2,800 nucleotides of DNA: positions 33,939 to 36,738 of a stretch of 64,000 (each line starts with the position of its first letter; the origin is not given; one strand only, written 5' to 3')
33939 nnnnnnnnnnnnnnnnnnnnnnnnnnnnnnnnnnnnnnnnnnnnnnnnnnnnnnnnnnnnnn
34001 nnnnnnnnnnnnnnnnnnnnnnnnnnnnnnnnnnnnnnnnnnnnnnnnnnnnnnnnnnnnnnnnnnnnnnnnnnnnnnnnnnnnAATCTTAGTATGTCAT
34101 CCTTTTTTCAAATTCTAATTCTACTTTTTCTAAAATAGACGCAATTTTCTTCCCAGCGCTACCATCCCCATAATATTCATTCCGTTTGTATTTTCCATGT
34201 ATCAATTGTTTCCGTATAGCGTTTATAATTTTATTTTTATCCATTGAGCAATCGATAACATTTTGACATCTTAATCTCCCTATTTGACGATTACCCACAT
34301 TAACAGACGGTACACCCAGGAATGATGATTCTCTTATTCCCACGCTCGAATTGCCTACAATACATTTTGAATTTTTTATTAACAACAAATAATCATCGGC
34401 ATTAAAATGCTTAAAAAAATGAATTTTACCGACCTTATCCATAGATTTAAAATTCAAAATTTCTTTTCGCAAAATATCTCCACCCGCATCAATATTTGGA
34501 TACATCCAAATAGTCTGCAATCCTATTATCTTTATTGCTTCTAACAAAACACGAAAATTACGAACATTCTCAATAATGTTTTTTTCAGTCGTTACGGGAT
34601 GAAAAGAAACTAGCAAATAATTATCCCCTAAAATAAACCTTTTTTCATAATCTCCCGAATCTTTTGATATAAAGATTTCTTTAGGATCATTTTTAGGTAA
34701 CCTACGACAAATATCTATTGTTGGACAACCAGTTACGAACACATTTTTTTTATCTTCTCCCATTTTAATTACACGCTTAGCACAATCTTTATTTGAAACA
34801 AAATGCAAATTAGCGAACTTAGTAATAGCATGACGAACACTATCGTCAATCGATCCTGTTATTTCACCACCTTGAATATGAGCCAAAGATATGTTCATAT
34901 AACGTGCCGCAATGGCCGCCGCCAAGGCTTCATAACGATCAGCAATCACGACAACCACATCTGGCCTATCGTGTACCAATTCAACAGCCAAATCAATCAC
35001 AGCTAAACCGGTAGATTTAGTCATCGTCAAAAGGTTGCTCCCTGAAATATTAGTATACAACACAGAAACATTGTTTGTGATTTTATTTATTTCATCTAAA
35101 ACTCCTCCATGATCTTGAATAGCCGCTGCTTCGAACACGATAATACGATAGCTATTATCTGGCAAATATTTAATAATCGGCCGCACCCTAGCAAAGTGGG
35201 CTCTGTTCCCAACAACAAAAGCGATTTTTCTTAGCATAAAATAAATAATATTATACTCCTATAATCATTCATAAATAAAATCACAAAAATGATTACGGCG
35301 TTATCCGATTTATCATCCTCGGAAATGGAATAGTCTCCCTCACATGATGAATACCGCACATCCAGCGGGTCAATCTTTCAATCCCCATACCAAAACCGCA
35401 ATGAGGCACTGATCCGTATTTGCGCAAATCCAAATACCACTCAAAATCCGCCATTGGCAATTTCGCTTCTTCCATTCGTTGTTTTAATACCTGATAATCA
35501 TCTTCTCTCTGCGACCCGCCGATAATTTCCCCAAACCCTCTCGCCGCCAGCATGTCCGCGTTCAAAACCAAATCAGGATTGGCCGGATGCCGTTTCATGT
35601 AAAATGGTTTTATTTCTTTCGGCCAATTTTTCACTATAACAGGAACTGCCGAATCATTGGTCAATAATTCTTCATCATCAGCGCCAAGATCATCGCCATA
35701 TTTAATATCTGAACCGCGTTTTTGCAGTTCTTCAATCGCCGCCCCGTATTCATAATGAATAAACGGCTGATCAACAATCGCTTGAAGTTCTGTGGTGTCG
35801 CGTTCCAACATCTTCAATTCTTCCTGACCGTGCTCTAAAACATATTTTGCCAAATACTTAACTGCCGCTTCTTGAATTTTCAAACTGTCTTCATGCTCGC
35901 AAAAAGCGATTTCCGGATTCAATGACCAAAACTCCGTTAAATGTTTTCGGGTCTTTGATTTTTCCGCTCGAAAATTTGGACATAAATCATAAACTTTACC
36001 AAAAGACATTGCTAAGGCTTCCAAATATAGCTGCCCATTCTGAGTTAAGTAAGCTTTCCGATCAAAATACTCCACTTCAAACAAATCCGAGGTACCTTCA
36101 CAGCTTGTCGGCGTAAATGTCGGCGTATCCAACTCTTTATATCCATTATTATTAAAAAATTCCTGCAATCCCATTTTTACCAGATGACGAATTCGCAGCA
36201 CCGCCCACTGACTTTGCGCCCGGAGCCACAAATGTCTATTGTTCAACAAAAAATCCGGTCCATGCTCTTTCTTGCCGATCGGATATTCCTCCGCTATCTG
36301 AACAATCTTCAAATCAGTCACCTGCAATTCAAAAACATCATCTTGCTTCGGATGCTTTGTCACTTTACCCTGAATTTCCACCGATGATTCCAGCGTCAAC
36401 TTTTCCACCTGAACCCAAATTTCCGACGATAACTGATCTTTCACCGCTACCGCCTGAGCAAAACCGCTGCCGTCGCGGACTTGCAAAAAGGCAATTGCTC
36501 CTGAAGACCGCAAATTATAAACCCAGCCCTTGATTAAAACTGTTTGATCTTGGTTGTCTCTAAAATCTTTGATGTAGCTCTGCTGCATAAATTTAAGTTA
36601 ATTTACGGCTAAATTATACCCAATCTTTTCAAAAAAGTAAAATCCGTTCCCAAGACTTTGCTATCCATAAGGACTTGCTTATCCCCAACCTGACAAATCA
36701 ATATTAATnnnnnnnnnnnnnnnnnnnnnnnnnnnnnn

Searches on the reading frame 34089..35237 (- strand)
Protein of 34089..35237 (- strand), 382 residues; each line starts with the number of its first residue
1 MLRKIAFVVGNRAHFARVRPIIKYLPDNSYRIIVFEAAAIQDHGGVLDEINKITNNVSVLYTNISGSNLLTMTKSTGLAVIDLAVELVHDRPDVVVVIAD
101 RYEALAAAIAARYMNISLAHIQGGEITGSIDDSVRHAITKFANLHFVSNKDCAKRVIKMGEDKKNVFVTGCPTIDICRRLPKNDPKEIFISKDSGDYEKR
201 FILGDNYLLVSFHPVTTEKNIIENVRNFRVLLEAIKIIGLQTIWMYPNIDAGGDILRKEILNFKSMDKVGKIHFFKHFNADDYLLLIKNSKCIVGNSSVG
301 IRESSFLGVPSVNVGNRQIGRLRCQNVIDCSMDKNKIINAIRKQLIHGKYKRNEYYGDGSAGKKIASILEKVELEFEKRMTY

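Call 37: search_protein_families(library=pfam, proteins=[window:34089-35237:-], max_evalue=0.00001)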
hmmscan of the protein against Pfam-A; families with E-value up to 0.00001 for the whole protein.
window:34089-35237:- (382 aa): 1 family
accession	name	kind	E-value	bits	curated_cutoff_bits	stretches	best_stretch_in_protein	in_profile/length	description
PF02350.25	Epimerase_2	-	3.9e-67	227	30.6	1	62-370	39-347/347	UDP-N-acetylglucosamine 2-epimerase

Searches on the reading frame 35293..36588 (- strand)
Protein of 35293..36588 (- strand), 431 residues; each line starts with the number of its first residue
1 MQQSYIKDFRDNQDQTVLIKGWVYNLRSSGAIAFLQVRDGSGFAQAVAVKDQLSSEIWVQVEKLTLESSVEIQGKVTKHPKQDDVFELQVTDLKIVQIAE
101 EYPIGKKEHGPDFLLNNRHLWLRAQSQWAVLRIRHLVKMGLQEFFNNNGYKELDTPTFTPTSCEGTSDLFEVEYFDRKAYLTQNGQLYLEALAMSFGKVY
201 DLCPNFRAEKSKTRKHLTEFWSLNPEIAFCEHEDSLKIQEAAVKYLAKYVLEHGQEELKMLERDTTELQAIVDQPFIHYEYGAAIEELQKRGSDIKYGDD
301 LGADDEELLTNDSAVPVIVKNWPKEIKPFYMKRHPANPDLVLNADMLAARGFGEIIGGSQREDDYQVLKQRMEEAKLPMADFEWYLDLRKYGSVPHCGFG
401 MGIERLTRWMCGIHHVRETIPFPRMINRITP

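Call 16: search_protein_families(library=pfam, proteins=[window:35293-36588:-], max_evalue=0.001)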
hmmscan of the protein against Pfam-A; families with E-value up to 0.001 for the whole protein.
window:35293-36588:- (431 aa): 2 families
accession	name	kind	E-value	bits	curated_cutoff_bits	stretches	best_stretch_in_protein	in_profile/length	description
PF00152.25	tRNA-synt_2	-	1.2e-67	228.6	25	1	112-425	3-307/308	tRNA synthetases class II (D, K and N)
PF01336.31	tRNA_anti-codon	-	3.3e-13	49.8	27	1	17-96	1-75/75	OB-fold nucleic acid binding domain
